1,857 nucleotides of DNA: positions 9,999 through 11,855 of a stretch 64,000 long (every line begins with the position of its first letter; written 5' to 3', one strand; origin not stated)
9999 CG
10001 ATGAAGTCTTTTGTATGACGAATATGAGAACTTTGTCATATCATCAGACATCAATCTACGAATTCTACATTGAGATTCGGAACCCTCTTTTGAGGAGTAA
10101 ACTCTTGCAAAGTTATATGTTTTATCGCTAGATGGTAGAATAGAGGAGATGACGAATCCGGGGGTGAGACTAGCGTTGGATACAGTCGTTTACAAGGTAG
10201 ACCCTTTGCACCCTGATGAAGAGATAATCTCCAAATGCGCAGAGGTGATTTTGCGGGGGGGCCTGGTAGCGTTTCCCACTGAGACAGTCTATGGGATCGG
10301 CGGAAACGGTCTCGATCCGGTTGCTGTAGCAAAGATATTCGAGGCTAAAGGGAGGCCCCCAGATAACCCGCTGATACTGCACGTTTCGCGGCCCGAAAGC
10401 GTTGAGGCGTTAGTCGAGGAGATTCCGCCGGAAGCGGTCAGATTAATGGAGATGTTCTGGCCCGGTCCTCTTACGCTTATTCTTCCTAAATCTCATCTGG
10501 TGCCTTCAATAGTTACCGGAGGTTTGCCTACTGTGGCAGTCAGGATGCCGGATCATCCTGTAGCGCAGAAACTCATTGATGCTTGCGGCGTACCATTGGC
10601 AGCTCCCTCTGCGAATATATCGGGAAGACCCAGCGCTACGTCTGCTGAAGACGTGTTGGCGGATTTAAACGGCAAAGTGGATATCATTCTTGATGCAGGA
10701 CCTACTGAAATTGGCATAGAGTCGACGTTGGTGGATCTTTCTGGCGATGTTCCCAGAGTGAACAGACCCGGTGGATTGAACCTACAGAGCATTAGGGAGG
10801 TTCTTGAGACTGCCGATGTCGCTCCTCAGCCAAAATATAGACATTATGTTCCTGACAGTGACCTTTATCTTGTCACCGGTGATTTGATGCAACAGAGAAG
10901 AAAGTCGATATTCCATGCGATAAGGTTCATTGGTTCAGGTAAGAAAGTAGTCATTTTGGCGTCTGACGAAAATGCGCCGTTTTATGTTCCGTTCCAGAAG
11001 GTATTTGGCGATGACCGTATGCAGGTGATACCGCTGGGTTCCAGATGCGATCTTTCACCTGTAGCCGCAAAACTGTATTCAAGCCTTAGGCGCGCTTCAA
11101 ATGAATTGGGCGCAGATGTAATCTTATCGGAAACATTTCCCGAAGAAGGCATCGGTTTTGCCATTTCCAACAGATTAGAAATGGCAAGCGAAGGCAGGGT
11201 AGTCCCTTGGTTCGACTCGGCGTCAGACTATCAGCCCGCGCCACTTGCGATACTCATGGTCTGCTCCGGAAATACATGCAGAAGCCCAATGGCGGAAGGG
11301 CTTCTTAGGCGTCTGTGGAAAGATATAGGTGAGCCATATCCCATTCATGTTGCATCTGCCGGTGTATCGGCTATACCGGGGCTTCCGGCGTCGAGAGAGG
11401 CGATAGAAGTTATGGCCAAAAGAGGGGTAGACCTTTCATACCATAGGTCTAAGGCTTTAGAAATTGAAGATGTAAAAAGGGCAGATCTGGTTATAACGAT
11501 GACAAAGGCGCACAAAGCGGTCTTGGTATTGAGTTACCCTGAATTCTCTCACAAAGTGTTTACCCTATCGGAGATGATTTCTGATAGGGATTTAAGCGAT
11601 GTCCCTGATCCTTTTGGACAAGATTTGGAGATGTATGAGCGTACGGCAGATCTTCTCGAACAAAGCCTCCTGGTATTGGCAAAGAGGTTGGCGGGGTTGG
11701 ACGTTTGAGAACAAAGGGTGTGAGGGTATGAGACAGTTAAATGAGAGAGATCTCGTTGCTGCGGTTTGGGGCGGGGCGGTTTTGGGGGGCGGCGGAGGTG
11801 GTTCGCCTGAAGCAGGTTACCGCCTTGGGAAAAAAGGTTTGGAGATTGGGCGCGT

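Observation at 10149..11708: Single-ORF fusion of TsaC/Sua5 (t6A synthesis) with a YwlE-like low-molecular-weight phosphatase.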

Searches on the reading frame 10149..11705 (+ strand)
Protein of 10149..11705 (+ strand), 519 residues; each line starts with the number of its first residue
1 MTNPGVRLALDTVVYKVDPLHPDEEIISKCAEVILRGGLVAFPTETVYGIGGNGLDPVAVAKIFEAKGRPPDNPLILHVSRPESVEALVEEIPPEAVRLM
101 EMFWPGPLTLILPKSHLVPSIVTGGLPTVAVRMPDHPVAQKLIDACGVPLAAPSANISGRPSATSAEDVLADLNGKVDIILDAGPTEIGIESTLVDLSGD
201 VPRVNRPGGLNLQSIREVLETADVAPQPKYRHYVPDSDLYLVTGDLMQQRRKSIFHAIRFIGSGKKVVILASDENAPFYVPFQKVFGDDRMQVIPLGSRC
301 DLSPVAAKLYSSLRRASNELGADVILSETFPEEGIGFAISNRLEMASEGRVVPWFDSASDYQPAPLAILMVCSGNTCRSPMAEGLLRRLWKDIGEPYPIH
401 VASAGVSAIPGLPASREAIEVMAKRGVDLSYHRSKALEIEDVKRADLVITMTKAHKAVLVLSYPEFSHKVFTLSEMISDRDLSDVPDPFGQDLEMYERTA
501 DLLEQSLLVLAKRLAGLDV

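Call 3: search_protein_families(library=pfam, proteins=[window:10149-11705:+], max_evalue=0.01)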
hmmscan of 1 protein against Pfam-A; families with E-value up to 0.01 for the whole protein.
window:10149-11705:+ (519 aa): 3 families
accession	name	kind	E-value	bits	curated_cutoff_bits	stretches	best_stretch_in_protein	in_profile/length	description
PF01300.24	Sua5_yciO_yrdC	-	4.4e-61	205.9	25.1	1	32-208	1-178/178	Telomere recombination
PF01451.26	LMWPc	-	9.9e-32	110.6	23.2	1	368-507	1-140/144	Low molecular weight phosphotyrosine protein phosphatase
PF03481.19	Sua5_C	-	1.5e-19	71.3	22.9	1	217-346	8-134/136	Threonylcarbamoyl-AMP synthase, C-terminal domain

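Call 4: search_protein_families(library=ncbifam, proteins=[window:10149-11705:+], max_evalue=0.01)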
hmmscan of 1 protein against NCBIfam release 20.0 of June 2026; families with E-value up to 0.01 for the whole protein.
window:10149-11705:+ (519 aa): 8 families
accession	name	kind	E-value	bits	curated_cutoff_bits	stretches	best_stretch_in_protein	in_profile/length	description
TIGR00057.1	TIGR00057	equivalog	5.9e-62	208.5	123.2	1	18-219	2-201/202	L-threonylcarbamoyladenylate synthase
NF007919.1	PRK10634.1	equivalog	1e-27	96.8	175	1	32-183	3-155/176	L-threonylcarbamoyladenylate synthase type 1 TsaC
NF008486.0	PRK11391.1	equivalog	1.7e-19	70.7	247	1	367-515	8-147/148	phosphotyrosine-protein phosphatase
NF007520.0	PRK10126.1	equivalog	3.8e-18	66.3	243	1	368-512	5-140/147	low molecular weight protein-tyrosine-phosphatase Wzb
TIGR02691.1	arsC_pI258_fam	equivalog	1.1e-11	45.1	174.3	1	369-454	2-79/129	arsenate reductase (thioredoxin)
NF010053.0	PRK13530.1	subfamily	1.6e-10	41.4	215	1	368-458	6-88/133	arsenate reductase (thioredoxin)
TIGR02689.1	ars_reduc_gluta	equivalog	3.7e-09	36.9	157.6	1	368-504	3-119/126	arsenate reductase, glutathione/glutaredoxin type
TIGR00143.1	hypF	equivalog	4e-06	25.3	466.1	1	23-181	190-346/741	carbamoyltransferase HypF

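Call 5: find_homologous_proteins(query=window:10149-11705:+, max_evalue=1e-10)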
Query window:10149-11705:+ (519 aa): 8000 proteins with E <= 1e-10 among 8000 candidates; the best 120 are listed.
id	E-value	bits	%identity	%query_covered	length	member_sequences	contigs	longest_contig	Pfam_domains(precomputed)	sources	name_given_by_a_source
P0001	0.0e+0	1146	99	100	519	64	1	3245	PF01300.25,PF03481.20,PF01451.28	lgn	-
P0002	2.3e-278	942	81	99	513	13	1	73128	PF01300.25,PF03481.20,PF01451.28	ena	-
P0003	5.5e-227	772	67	98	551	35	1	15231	PF01300.25,PF03481.20,PF01451.28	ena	-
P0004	7.2e-201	686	61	100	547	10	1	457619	PF01300.25,PF03481.20,PF01451.28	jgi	jgi:L-threonylcarbamoyladenylate synthase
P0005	3.3e-193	661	60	98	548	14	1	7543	PF01300.25,PF03481.20,PF01451.28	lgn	-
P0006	1.2e-189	649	59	98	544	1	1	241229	PF01300.25,PF03481.20,PF01451.28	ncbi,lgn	-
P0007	2.5e-187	642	58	98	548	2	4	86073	PF01300.25,PF03481.20,PF01451.28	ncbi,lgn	-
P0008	2.5e-184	632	57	98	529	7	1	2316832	PF01300.25,PF03481.20,PF01451.28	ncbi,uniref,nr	ncbi:MAG: threonylcarbamoyl-AMP synthase [Candidatus Fermentithermobacillus carboniphilus]|uniref:L-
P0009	1.8e-179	616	52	99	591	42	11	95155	PF01300.25,PF03481.20,PF01451.28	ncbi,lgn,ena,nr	ncbi:MAG: L-threonylcarbamoyladenylate synthase [Bacillota bacterium]|nr:threonylcarbamoyl-AMP synth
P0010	1.6e-178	612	58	92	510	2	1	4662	PF01300.25,PF03481.20,PF01451.28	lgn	-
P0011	4.7e-176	604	56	98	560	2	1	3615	PF01300.25,PF03481.20,PF01451.28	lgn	-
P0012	6.6e-174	597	56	98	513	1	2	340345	PF01300.25,PF03481.20,PF01451.28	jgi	-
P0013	8.2e-174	597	55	98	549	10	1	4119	PF01300.25,PF03481.20,PF01451.28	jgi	jgi:L-threonylcarbamoyladenylate synthase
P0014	8.6e-170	584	51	98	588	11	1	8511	PF01300.25,PF03481.20,PF01451.28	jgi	jgi:L-threonylcarbamoyladenylate synthase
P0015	1.0e-168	580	54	98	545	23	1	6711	PF01300.25,PF03481.20,PF01451.28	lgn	-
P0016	9.3e-165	567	54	96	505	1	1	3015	PF01300.25,PF03481.20,PF01451.28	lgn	-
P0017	9.7e-163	560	52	97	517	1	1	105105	PF01300.25,PF03481.20,PF01451.28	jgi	-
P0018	3.3e-160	552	54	97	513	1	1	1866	PF01300.25,PF03481.20,PF01451.28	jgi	jgi:L-threonylcarbamoyladenylate synthase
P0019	2.2e-159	549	54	98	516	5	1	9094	PF01300.25,PF03481.20,PF01451.28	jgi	-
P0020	3.0e-158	546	52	97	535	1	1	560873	PF01300.25,PF03481.20,PF01451.28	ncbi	-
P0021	7.9e-158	544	53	97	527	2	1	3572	PF01300.25,PF03481.20,PF01451.28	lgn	-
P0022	8.4e-158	544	53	98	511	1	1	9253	PF01300.25,PF03481.20,PF01451.28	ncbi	-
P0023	1.1e-157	544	54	97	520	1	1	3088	PF01300.25,PF03481.20,PF01451.28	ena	-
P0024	3.3e-157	542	54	98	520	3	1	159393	PF01300.25,PF03481.20,PF01451.28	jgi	-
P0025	7.1e-157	541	54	98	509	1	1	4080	PF01300.25,PF03481.20,PF01451.28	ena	-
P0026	1.7e-156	540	54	98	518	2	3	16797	PF01300.25,PF03481.20,PF01451.28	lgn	-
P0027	2.8e-156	539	53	98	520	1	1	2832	PF01300.25,PF03481.20,PF01451.28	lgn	-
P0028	3.3e-156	539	54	98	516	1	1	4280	PF01300.25,PF03481.20,PF01451.28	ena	-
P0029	4.7e-156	538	52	97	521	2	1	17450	PF01300.25,PF03481.20,PF01451.28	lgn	-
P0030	1.7e-155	537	50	98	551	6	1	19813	PF01300.25,PF03481.20,PF01451.28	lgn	-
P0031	6.4e-155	535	53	98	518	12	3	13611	PF01300.25,PF03481.20,PF01451.28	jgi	jgi:L-threonylcarbamoyladenylate synthase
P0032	6.9e-155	535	52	97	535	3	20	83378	PF01300.25,PF03481.20,PF01451.28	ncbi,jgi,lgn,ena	ncbi:MAG: L-threonylcarbamoyladenylate synthase [Bacillota bacterium]|jgi:L-threonylcarbamoyladenyla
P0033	1.2e-154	534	53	98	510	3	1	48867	PF01300.25,PF03481.20,PF01451.28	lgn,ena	-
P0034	1.3e-154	534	52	97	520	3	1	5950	PF01300.25,PF03481.20,PF01451.28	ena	-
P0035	1.5e-154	533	52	98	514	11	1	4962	PF01300.25,PF03481.20,PF01451.28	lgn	-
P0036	1.7e-154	533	51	98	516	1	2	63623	PF01300.25,PF03481.20,PF01451.28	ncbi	-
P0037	2.0e-154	533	52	98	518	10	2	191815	PF01300.25,PF03481.20,PF01451.28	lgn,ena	-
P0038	2.3e-154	533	52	97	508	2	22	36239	PF01300.25,PF03481.20,PF01451.28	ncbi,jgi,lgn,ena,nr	ncbi:MAG TPA: threonylcarbamoyl-AMP synthase [Firmicutes bacterium]|nr:threonylcarbamoyl-AMP synthas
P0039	1.1e-153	531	51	97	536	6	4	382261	PF01300.25,PF03481.20,PF01451.28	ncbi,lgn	ncbi:MAG: L-threonylcarbamoyladenylate synthase [Bacillota bacterium]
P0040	2.6e-153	529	51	98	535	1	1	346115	PF01300.25,PF03481.20,PF01451.28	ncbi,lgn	ncbi:MAG: L-threonylcarbamoyladenylate synthase [Bacillota bacterium]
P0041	2.9e-153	529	51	97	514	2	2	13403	PF01300.25,PF03481.20,PF01451.28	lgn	-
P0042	3.9e-153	529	51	98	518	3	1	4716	PF01300.25,PF03481.20,PF01451.28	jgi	jgi:L-threonylcarbamoyladenylate synthase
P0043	8.0e-153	528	52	97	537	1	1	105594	PF01300.25,PF03481.20,PF01451.28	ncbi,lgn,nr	ncbi:MAG: threonylcarbamoyl-AMP synthase [Firmicutes bacterium]|nr:threonylcarbamoyl-AMP synthase [C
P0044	8.2e-153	528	51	97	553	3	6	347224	PF01300.25,PF03481.20,PF01451.28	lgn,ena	-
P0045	4.8e-152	525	52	98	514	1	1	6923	PF01300.25,PF03481.20,PF01451.28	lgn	-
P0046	6.0e-152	525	49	98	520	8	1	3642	PF01300.25,PF03481.20,PF01451.28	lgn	-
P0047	8.5e-152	524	51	97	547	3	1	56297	PF01300.25,PF03481.20,PF01451.28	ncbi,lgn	-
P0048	5.0e-150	518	52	98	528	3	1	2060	PF01300.25,PF03481.20,PF01451.28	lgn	-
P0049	1.2e-149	517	51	97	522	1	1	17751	PF01300.25,PF03481.20,PF01451.28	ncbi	-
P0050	9.6e-149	514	50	97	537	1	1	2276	PF01300.25,PF03481.20,PF01451.28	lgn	-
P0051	3.2e-148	513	49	96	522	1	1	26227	PF01300.25,PF03481.20,PF01451.28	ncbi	-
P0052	1.1e-146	507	52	97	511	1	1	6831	PF01300.25,PF03481.20,PF01451.28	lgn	-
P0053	2.3e-146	506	50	97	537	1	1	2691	PF01300.25,PF03481.20,PF01451.28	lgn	-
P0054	2.7e-144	500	50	98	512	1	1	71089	PF01300.25,PF03481.20,PF01451.28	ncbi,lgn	-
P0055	7.1e-140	485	49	98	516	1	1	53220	PF01300.25,PF03481.20,PF01451.28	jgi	jgi:L-threonylcarbamoyladenylate synthase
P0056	1.0e-135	471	48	92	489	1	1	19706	PF01300.25,PF03481.20,PF01451.28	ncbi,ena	-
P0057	1.7e-120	421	44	97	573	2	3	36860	PF01300.25,PF03481.20,PF01451.28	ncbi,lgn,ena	-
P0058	5.4e-117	410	50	80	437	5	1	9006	PF01300.25,PF03481.20,PF01451.28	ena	-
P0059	1.4e-113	398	41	100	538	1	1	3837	PF01300.25,PF03481.20,PF01451.28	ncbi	-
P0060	5.4e-112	393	43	97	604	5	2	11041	PF01300.25,PF03481.20,PF01451.28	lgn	-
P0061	8.1e-109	383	45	95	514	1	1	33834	PF01300.25,PF03481.20,PF01451.28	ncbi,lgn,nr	ncbi:MAG TPA: L-threonylcarbamoyladenylate synthase [Patescibacteria group bacterium]|nr:L-threonylc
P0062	1.4e-108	382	41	98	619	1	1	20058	PF01300.25,PF03481.20,PF01451.28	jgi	-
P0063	1.5e-107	378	46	96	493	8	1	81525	PF01300.25,PF03481.20,PF01451.28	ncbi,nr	ncbi:MAG TPA: threonylcarbamoyl-AMP synthase [Firmicutes bacterium]|nr:threonylcarbamoyl-AMP synthas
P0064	1.1e-106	376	41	97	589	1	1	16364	PF01300.25,PF03481.20,PF01451.28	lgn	-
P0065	2.2e-106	375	42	93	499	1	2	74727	PF01300.25,PF03481.20,PF01451.28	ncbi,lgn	ncbi:MAG: L-threonylcarbamoyladenylate synthase [Bacillota bacterium]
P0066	3.8e-106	374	44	98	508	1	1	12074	PF01300.25,PF03481.20,PF01451.28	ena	-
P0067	1.7e-105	372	42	93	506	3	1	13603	PF01300.25,PF03481.20,PF01451.28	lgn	-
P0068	1.4e-104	369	40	97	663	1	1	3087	PF01300.25,PF03481.20,PF01451.28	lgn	-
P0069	6.7e-103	363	42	97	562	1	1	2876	PF01300.25,PF03481.20,PF01451.28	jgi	-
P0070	7.7e-103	363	41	97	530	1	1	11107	PF01300.25,PF03481.20,PF01451.28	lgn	-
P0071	2.1e-102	361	42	97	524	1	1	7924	PF01300.25,PF03481.20,PF01451.28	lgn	-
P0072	4.8e-102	360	41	93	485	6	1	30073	PF01300.25,PF03481.20,PF01451.28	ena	-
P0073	5.7e-102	360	41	94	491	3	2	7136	PF01300.25,PF03481.20,PF01451.28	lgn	-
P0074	2.7e-101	358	40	99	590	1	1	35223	PF01300.25,PF03481.20,PF01451.28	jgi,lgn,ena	-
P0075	5.4e-101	357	41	91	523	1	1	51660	PF01300.25,PF03481.20,PF01451.28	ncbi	ncbi:MAG: L-threonylcarbamoyladenylate synthase [Saccharofermentanales bacterium]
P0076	1.1e-100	356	42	95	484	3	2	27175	PF01300.25,PF03481.20,PF01451.28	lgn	-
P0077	1.5e-100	355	40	98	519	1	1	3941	PF01300.25,PF03481.20,PF01451.28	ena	-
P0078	1.5e-100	355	40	95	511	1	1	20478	PF01300.25,PF03481.20,PF01451.28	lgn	-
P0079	1.5e-100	355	41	93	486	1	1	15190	PF01300.25,PF03481.20,PF01451.28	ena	-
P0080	1.7e-100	355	38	97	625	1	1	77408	PF01300.25,PF03481.20,PF01451.28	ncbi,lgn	-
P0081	2.1e-100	355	42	96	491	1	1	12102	PF01300.25,PF03481.20,PF01451.28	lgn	-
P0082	4.1e-100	354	43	96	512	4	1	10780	PF01300.25,PF03481.20,PF01451.28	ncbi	-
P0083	5.7e-100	353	40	99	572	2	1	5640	PF01300.25,PF03481.20,PF01451.28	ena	-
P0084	1.1e-99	352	42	92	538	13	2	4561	PF01300.25,PF03481.20,PF01451.28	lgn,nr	nr:threonylcarbamoyl-AMP synthase [Bacillota bacterium]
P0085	1.6e-99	352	41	94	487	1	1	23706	PF01300.25,PF03481.20,PF01451.28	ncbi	-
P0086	1.7e-99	352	37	97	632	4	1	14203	PF01300.25,PF03481.20,PF01451.28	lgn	-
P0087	2.5e-99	351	41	95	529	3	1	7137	PF01300.25,PF03481.20,PF01451.28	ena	-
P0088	3.6e-99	351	57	42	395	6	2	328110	PF01300.25,PF01451.28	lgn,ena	-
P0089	5.4e-99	350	40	97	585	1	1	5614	PF01300.25,PF03481.20,PF01451.28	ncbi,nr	ncbi:MAG: threonylcarbamoyl-AMP synthase [Firmicutes bacterium]|nr:threonylcarbamoyl-AMP synthase [B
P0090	8.0e-99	350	41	94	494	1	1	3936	PF01300.25,PF03481.20,PF01451.28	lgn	-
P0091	4.0e-98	347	40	95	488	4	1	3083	PF01300.25,PF03481.20,PF01451.28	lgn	-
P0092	1.5e-97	345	43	97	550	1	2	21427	PF01300.25,PF03481.20,PF01451.28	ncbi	-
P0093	3.8e-97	344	57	42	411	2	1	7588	PF01300.25,PF01451.28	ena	-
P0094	5.7e-97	343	41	89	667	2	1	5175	PF01300.25,PF03481.20,PF01451.28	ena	-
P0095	7.5e-97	343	40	96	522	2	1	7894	PF01300.25,PF03481.20,PF01451.28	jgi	jgi:L-threonylcarbamoyladenylate synthase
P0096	8.0e-97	343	41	95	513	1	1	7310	PF01300.25,PF03481.20,PF01451.28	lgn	-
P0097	1.1e-96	343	43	93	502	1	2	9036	PF01300.25,PF03481.20,PF01451.28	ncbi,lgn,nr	ncbi:MAG: threonylcarbamoyl-AMP synthase [Clostridia bacterium]|nr:threonylcarbamoyl-AMP synthase [C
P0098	1.7e-96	342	39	97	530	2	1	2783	PF01300.25,PF03481.20,PF01451.28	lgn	-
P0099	3.3e-96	341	43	95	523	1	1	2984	PF01300.25,PF03481.20,PF01451.28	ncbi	ncbi:MAG TPA: L-threonylcarbamoyladenylate synthase [Bacillota bacterium]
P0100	3.7e-96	341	41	92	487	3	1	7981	PF01300.25,PF03481.20,PF01451.28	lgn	-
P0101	4.9e-96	340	40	95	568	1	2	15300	PF01300.25,PF03481.20,PF01451.28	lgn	-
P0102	5.3e-96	340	38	99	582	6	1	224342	PF01300.25,PF03481.20,PF01451.28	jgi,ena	-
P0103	9.3e-96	339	37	98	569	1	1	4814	PF01300.25,PF03481.20,PF01451.28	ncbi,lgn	-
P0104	1.5e-95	339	39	97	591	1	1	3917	PF01300.25,PF03481.20,PF01451.28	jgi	jgi:L-threonylcarbamoyladenylate synthase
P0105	8.9e-95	336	41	92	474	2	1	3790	PF01300.25,PF03481.20,PF01451.28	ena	-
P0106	9.2e-95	336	39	95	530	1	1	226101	PF01300.25,PF03481.20,PF01451.28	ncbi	-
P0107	1.7e-94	335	38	97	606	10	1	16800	PF01300.25,PF03481.20,PF01451.28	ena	-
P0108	2.3e-94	335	40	97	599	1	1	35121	PF01300.25,PF03481.20,PF01451.28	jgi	jgi:L-threonylcarbamoyladenylate synthase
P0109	2.9e-94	335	52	45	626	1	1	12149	PF01300.25,PF03481.20,PF01451.28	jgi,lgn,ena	-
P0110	1.1e-93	333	41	95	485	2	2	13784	PF01300.25,PF03481.20,PF01451.28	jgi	-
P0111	1.3e-93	332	42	90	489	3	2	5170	PF01300.25,PF03481.20,PF01451.28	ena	-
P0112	1.6e-93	332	41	92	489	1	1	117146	PF01300.25,PF03481.20,PF01451.28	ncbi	-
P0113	2.1e-93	332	39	97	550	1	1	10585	PF01300.25,PF03481.20,PF01451.28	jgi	jgi:L-threonylcarbamoyladenylate synthase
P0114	8.0e-93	330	38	95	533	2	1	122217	PF01300.25,PF03481.20,PF01451.28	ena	-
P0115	8.7e-93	330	40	96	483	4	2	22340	PF01300.25,PF03481.20,PF01451.28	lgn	-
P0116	2.1e-92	328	50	66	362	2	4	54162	PF01300.25,PF03481.20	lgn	-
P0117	2.3e-92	328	49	66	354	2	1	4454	PF01300.25,PF03481.20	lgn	-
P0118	2.6e-92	328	45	80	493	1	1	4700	PF01300.25,PF03481.20,PF01451.28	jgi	-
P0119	2.6e-92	328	39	94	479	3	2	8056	PF01300.25,PF03481.20,PF01451.28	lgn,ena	-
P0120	2.8e-92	328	40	93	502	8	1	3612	PF01300.25,PF03481.20,PF01451.28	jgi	jgi:L-threonylcarbamoyladenylate synthase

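Call 22: find_related_loci(query=A1, collection=genome_contigs, flank=8000)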
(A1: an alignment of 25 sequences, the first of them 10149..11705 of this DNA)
Query A1 (519 aa) in genome_contigs; peptide patterns used: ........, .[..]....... (x = any residue, [..] = any of these).
600 stretches matched a pattern (row limit reached: there are more); 600 encode a relative of the query (tblastn E <= 1e-3); the best 80 are kept; 80 distinct loci.
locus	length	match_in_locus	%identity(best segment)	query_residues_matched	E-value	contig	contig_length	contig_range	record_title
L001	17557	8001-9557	57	2-519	0e+0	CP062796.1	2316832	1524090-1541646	MAG: Candidatus Fermentithermobacillus carboniphilus isolate Bu02 chromosome, complete genome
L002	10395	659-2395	51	10-516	1e-174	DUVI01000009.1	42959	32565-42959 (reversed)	MAG TPA_asm: Bacillota bacterium isolate AS08sgBPME_372 32758_AS08, whole genome shotgun sequence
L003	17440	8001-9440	41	10-498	1e-116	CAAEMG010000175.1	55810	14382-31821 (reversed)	MAG TPA_asm: Clostridia bacterium, isolate HGM11808, WGS project CAAEMG010000000 data, contig: ERS537280_49_k99_51173, w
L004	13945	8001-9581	41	11-514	4e-116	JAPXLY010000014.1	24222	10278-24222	MAG: Bacillota bacterium isolate binned_ad_5.35 NODE_1979_length_24222_cov_15.404731, whole genome shotgun sequence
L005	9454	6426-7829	41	20-503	4e-107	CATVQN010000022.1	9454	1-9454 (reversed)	MAG TPA_asm: uncultured Eubacteriales bacterium isolate ERR8263824_bin.4_MetaWRAP_v1.3_MAG genome assembly, contig: ERZ1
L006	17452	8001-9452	42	10-503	4e-104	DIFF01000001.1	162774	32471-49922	MAG TPA_asm: Peptococcaceae bacterium UBA5755 UBA5755_contig_1490, whole genome shotgun sequence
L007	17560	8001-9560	38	27-516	7e-104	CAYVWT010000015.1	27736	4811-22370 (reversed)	MAG TPA_asm: uncultured Clostridiaceae bacterium isolate SRP272421_co1_406 genome assembly, contig: NODE_3952_length_277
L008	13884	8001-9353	41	31-505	6e-103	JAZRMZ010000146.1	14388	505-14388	MAG: Clostridia bacterium isolate T1900045417_YK20190107.MAGScoT_cleanbin_000003 SGB_7029_k141_1098863, whole genome sho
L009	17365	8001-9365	41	31-505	3e-101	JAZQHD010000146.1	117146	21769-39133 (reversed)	MAG: Ructibacterium sp. isolate T1900044629_TS20190095.MAGScoT_cleanbin_000005 SGB_995_k141_1476006, whole genome shotgu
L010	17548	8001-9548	39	5-516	2e-99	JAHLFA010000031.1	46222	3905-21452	MAG: Candidatus Ruminococcus intestinipullorum isolate 1485 E5M68__C14328_L46222, whole genome shotgun sequence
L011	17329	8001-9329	41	28-455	3e-93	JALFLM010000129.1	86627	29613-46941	MAG: Lachnospiraceae bacterium isolate SUG789 k141_42752, whole genome shotgun sequence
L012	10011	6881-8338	38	22-516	6e-93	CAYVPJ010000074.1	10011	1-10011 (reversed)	MAG TPA_asm: uncultured Oscillospiraceae bacterium isolate SRP192927_co6_234 genome assembly, contig: NODE_17372_length_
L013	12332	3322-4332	48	7-352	2e-92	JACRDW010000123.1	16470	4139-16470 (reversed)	MAG: Methanobacteriota archaeon isolate NC_groundwater_1682_Pr3_B-0.1um_46_15 SR-2_scaffold_141_2664184, whole genome sh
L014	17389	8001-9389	37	8-500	1e-91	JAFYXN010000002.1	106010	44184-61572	MAG: Clostridia bacterium isolate RGIG7512 Water_buffalos_Colon.Co__c61355, whole genome shotgun sequence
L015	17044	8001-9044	49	8-352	2e-91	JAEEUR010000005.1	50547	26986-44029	MAG: Lachnospiraceae bacterium isolate Tb.RUG.433 NODE_1740_length_50547_cov_1.257933, whole genome shotgun sequence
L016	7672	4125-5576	39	16-515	3e-91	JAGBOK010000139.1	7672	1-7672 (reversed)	MAG: Eubacterium sp. isolate RGIG9300 Water_deer_Rumen.Co__c842216, whole genome shotgun sequence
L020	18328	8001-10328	46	8-505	7e-87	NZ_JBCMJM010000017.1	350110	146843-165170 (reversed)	Gottfriedia acidiceleris strain BD-523 BD_523_contig_0000017, whole genome shotgun sequence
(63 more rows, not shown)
